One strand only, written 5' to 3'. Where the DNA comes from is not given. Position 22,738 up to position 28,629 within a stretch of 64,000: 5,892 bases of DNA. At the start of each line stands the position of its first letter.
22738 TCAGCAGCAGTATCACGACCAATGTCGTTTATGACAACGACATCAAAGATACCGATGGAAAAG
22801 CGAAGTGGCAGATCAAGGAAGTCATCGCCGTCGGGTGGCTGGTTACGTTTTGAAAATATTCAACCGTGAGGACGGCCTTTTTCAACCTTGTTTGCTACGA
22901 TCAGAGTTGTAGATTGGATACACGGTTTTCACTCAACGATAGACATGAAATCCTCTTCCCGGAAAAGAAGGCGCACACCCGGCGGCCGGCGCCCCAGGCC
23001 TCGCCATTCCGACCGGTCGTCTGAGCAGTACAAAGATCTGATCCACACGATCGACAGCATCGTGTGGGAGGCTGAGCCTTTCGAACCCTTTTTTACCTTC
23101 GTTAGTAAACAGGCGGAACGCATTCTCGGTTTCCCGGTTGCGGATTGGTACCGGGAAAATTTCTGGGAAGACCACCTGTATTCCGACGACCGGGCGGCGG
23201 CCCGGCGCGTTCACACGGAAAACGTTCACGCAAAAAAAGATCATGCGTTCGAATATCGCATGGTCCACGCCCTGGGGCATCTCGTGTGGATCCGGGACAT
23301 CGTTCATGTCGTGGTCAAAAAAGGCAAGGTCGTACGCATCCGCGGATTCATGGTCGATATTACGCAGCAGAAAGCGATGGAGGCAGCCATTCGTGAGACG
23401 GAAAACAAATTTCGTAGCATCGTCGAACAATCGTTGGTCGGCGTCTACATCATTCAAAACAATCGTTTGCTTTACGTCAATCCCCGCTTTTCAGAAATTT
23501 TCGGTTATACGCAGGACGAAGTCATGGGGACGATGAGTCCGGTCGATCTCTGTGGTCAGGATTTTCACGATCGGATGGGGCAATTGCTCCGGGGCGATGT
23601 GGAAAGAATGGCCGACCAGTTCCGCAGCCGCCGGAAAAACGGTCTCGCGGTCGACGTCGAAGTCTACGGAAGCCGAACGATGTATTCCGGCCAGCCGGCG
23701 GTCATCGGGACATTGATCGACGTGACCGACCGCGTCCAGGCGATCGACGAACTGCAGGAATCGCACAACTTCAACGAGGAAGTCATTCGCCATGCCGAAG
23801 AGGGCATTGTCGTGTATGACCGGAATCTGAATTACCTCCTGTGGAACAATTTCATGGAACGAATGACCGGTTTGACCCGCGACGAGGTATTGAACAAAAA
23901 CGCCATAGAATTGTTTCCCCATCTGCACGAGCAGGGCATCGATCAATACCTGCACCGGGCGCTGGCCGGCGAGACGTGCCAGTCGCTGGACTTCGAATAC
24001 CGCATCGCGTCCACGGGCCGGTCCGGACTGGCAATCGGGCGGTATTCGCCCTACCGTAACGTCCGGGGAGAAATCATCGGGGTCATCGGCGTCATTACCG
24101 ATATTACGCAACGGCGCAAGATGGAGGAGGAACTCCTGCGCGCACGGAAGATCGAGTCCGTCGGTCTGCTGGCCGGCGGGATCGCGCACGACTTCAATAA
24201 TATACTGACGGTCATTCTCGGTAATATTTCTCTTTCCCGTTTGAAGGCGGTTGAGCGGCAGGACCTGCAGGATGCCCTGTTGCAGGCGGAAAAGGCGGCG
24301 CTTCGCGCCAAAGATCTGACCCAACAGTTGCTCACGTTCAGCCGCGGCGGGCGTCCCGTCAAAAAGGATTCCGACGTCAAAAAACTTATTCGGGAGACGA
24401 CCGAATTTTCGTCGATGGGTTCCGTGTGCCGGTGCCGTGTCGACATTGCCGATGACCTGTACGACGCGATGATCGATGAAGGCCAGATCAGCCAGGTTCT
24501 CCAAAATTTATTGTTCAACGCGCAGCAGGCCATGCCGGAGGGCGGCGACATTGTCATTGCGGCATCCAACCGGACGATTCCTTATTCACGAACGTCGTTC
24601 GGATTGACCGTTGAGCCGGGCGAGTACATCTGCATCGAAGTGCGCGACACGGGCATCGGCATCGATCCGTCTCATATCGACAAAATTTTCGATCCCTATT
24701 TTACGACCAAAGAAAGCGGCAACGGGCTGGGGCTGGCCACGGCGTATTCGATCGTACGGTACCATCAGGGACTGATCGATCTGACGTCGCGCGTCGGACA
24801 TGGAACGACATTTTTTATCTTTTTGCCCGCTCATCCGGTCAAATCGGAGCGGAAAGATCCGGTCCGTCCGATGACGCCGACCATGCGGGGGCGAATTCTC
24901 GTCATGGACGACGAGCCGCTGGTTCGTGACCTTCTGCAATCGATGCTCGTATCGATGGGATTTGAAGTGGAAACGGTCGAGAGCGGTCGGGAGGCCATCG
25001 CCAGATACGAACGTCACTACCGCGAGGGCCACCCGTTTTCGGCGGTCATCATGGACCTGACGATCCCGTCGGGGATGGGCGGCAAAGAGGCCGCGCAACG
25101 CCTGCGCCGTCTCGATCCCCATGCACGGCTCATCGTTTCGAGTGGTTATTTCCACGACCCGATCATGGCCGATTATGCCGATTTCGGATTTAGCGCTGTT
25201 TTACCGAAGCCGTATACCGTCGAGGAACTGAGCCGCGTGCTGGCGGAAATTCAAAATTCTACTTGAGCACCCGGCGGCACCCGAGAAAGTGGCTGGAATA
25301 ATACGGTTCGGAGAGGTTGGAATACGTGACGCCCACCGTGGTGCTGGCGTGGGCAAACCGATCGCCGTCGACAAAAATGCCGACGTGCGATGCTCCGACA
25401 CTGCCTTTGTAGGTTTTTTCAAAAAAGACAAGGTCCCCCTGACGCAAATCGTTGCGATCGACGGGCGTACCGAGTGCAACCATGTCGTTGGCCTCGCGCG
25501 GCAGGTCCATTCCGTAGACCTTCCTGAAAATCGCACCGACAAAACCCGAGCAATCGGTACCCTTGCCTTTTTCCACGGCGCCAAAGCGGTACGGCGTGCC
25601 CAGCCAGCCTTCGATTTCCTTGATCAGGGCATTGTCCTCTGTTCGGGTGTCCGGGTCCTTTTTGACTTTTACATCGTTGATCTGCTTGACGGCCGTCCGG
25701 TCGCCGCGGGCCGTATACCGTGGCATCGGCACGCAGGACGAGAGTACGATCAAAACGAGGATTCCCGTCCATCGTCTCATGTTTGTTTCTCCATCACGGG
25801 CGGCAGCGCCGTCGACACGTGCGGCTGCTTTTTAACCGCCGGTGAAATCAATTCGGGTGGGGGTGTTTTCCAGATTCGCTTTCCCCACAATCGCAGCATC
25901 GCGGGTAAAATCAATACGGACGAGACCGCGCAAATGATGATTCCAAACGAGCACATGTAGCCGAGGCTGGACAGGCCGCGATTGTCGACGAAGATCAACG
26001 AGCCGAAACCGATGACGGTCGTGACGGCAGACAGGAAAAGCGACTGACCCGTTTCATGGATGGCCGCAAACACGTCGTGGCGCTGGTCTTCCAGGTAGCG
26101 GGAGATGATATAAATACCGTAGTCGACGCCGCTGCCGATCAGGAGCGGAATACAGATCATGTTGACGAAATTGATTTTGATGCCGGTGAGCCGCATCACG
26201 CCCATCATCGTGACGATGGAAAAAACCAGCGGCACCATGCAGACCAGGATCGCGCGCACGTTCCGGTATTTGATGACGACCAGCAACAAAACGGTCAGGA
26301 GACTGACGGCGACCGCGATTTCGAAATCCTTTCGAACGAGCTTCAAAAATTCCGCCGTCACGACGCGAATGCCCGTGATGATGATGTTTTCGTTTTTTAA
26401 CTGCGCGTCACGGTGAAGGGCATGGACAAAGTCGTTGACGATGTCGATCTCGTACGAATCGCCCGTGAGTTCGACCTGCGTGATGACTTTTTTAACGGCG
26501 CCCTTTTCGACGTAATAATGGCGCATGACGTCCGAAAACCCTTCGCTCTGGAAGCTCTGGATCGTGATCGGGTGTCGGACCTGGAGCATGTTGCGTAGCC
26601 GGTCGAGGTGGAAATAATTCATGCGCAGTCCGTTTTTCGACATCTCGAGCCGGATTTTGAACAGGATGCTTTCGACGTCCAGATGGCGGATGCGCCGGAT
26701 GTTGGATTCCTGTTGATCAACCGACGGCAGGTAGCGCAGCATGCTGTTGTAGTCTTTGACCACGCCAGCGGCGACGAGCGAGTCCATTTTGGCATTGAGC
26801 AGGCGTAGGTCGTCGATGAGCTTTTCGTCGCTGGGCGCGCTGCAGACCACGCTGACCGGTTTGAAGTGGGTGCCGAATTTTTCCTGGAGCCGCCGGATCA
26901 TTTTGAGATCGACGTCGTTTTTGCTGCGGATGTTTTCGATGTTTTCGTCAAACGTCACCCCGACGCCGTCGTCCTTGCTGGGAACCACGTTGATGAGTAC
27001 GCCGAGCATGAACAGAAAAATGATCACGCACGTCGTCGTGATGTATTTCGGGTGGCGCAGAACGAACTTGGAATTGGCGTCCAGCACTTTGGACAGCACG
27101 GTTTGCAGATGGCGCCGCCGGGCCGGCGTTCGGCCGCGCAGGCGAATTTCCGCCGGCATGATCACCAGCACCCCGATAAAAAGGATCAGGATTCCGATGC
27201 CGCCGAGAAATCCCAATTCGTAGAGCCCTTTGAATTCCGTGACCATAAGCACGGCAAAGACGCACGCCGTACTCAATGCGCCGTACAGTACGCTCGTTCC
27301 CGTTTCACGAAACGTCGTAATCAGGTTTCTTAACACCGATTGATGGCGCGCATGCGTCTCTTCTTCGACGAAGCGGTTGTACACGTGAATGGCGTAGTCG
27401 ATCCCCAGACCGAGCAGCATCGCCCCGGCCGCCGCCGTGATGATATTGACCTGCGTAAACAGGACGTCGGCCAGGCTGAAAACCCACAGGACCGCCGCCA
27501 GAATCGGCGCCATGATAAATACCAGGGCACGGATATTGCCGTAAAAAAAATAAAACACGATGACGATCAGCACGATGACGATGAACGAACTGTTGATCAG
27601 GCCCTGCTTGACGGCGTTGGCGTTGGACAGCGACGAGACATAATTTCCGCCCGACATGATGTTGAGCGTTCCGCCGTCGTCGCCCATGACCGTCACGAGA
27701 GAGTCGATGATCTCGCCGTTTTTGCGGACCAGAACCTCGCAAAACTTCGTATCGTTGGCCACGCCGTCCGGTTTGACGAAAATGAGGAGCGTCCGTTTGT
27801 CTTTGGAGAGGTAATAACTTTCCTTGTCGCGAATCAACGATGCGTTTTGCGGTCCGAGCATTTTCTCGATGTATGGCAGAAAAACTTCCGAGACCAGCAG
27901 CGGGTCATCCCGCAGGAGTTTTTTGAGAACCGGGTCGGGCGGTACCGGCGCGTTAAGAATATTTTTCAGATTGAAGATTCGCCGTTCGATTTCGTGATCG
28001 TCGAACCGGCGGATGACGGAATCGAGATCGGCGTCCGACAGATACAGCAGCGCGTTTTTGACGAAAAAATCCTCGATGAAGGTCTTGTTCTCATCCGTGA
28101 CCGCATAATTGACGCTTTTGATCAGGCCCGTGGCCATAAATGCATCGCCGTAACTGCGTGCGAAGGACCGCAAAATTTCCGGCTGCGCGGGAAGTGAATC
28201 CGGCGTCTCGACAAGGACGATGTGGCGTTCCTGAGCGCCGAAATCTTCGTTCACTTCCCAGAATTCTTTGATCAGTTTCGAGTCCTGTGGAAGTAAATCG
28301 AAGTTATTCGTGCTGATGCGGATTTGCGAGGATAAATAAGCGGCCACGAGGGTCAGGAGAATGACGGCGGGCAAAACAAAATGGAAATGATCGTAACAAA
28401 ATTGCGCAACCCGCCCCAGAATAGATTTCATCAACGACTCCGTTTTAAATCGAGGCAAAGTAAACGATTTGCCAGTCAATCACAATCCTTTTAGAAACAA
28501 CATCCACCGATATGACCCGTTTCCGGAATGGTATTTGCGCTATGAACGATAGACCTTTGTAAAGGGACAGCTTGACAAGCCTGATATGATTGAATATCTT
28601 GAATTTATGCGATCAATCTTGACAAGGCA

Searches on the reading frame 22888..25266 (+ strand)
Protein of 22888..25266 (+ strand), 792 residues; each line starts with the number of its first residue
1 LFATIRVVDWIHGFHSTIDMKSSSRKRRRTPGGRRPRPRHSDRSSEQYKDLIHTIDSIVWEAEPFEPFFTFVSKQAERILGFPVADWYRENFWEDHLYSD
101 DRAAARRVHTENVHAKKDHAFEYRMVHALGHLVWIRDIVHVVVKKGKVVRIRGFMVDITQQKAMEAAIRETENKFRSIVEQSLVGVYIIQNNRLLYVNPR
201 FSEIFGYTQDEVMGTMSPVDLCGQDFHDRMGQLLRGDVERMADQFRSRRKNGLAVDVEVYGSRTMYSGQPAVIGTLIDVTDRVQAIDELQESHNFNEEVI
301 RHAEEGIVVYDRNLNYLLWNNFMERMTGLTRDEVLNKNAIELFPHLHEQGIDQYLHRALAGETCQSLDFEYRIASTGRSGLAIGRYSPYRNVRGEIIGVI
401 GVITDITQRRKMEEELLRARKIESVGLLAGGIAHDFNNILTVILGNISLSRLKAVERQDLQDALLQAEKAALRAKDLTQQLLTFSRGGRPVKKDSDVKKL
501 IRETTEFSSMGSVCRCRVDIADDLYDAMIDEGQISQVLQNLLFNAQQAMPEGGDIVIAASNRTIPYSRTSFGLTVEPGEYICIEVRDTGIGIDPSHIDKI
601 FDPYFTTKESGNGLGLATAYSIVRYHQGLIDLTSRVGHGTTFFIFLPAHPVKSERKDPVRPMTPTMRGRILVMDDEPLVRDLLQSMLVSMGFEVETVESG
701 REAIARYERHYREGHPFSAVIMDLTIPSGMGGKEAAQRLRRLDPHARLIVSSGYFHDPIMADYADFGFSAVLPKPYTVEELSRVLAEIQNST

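Call 55: search_protein_families(library=pfam, proteins=[window:22888-25266:+], max_evalue=0.00001)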
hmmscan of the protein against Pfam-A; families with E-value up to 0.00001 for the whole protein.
window:22888-25266:+ (792 aa): 8 families
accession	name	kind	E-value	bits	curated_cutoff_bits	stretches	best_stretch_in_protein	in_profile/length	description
PF00989.32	PAS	-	4.6e-28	97.9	22.6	2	297-406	4-113/113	PAS fold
PF08447.18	PAS_3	-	2.5e-27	95.4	25.6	1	70-155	2-89/89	PAS fold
PF08448.16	PAS_4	-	1.4e-23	83.6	23.1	1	302-410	3-109/110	PAS fold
PF02518.31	HATPase_c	-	8e-23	81.4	26.4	1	530-648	2-109/111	Histidine kinase-, DNA gyrase B-, and HSP90-like ATPase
PF13426.13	PAS_9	-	2e-22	79.9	27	2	185-281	3-103/103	PAS domain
PF13188.13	PAS_8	-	2.9e-18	65.5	21.8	1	173-214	1-44/65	PAS domain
PF00072.30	Response_reg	-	8.4e-17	61.8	30.2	1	670-783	1-108/111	Response regulator receiver domain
PF00512.31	HisKA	-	4e-07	30.4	26.9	1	427-487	4-63/66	His Kinase A (phospho-acceptor) domain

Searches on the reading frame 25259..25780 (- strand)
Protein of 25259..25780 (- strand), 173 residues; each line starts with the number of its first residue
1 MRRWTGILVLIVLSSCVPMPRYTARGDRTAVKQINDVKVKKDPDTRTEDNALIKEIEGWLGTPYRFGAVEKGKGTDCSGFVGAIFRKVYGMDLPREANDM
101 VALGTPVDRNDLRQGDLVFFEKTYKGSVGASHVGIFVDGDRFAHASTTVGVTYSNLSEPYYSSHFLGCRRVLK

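Call 55: search_protein_families(library=pfam, proteins=[window:25259-25780:-], max_evalue=0.00001)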
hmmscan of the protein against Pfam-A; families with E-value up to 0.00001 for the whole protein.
window:25259-25780:- (173 aa): 1 family
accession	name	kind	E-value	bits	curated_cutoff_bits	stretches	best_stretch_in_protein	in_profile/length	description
PF00877.26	NLPC_P60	-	4.1e-25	88.2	23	1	61-170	1-105/105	NlpC/P60 family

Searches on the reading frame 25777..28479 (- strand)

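Call 55: search_protein_families(library=pfam, proteins=[window:25777-28479:-], max_evalue=0.00001)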
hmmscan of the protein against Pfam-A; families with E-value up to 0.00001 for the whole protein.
window:25777-28479:- (900 aa): 2 families
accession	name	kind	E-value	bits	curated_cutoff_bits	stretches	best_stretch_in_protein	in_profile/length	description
PF03176.21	MMPL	-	1.1e-40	140.1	20.5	2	665-873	88-310/333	MMPL family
PF02355.23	SecD_SecF_C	-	2.5e-08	34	20.5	1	698-867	12-188/189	Protein export membrane protein SecD/SecF, C-terminal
